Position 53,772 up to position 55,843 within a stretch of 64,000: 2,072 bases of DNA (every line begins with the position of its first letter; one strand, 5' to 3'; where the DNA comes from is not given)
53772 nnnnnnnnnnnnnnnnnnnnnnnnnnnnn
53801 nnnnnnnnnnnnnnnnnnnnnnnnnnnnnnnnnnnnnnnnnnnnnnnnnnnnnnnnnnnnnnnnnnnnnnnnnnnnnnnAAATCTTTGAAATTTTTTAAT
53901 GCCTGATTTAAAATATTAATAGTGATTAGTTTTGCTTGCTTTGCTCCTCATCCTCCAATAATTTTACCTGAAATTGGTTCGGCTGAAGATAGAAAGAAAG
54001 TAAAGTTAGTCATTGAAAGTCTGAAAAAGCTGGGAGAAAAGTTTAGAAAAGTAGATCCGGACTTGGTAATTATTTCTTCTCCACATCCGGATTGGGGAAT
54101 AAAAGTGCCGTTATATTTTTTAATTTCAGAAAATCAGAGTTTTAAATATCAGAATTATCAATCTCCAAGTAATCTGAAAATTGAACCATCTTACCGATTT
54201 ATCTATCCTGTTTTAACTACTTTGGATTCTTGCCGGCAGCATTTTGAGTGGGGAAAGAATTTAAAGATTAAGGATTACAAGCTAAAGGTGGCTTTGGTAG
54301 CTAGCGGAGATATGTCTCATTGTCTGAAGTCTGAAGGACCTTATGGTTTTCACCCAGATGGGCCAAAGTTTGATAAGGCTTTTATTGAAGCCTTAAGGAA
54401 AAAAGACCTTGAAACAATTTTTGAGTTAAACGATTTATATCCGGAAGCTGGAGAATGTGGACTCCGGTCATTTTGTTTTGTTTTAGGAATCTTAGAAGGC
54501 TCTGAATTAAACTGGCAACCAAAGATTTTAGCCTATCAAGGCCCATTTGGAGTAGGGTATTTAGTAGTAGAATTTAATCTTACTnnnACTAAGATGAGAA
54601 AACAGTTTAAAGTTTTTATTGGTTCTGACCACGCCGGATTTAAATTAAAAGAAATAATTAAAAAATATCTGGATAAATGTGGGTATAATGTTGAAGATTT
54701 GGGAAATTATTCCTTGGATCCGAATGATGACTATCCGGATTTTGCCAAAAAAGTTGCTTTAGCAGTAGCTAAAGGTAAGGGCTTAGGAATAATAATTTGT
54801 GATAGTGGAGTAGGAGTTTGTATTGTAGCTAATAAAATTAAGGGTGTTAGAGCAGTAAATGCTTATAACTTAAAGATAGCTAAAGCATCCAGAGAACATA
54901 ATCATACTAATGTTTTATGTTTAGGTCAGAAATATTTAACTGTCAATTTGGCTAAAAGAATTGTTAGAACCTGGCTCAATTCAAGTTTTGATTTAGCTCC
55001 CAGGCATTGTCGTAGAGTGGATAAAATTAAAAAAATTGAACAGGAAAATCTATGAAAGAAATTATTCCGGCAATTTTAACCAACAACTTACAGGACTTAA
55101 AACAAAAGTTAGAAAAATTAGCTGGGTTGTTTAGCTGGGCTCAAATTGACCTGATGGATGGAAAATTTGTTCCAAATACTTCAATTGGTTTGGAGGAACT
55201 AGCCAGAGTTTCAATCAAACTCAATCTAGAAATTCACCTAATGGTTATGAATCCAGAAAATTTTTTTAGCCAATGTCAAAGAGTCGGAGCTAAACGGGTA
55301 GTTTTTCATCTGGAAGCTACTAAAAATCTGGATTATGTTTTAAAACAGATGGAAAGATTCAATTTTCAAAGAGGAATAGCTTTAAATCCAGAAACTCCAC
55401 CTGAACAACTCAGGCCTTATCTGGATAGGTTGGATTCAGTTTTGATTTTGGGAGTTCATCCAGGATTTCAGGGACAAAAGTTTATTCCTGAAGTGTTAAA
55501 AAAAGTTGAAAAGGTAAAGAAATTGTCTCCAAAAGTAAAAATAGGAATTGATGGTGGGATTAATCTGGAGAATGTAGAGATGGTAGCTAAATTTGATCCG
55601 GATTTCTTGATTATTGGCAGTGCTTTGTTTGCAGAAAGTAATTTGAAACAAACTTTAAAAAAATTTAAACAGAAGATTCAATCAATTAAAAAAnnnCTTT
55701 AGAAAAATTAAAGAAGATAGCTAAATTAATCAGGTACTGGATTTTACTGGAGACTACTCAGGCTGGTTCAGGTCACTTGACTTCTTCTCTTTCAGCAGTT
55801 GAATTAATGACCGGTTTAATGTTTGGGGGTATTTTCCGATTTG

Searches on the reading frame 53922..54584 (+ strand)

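Call 77: search_protein_families(library=pfam, proteins=[window:53922-54584:+], max_evalue=0.001)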
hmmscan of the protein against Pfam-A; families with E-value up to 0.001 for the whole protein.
window:53922-54584:+ (221 aa): 1 family
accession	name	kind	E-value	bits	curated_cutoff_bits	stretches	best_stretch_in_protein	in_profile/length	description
PF02900.23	LigB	-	9.7e-24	84.3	26.3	2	56-215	117-268/269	Catalytic LigB subunit of aromatic ring-opening dioxygenase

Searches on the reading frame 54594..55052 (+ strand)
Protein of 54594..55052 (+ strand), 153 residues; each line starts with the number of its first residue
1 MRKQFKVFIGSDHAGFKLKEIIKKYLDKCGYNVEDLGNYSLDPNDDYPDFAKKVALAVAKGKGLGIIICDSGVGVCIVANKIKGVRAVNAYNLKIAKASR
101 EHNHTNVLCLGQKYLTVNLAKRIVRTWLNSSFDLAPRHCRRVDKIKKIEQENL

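Call 69: search_protein_families(library=pfam, proteins=[window:54594-55052:+], max_evalue=0.0001)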
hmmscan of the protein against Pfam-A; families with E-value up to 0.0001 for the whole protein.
window:54594-55052:+ (153 aa): 1 family
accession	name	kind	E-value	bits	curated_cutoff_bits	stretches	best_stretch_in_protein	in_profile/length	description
PF02502.23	LacAB_rpiB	-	9.7e-50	168.6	24.7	1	7-145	1-138/138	Ribose/Galactose Isomerase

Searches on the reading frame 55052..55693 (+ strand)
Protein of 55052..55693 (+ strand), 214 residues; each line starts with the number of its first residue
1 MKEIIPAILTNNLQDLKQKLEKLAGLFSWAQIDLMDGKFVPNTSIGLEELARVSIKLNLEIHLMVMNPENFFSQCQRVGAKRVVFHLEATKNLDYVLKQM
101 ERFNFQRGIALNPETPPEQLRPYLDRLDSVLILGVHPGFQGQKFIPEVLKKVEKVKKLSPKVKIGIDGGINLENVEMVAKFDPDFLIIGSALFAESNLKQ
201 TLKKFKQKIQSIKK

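Call 69: search_protein_families(library=pfam, proteins=[window:55052-55693:+], max_evalue=0.0001)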
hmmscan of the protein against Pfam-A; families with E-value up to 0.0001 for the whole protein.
window:55052-55693:+ (214 aa): 1 family
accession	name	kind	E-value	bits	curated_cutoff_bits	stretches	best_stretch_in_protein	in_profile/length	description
PF00834.25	Ribul_P_3_epim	-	1.3e-50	172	21.1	1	4-193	2-198/198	Ribulose-phosphate 3 epimerase family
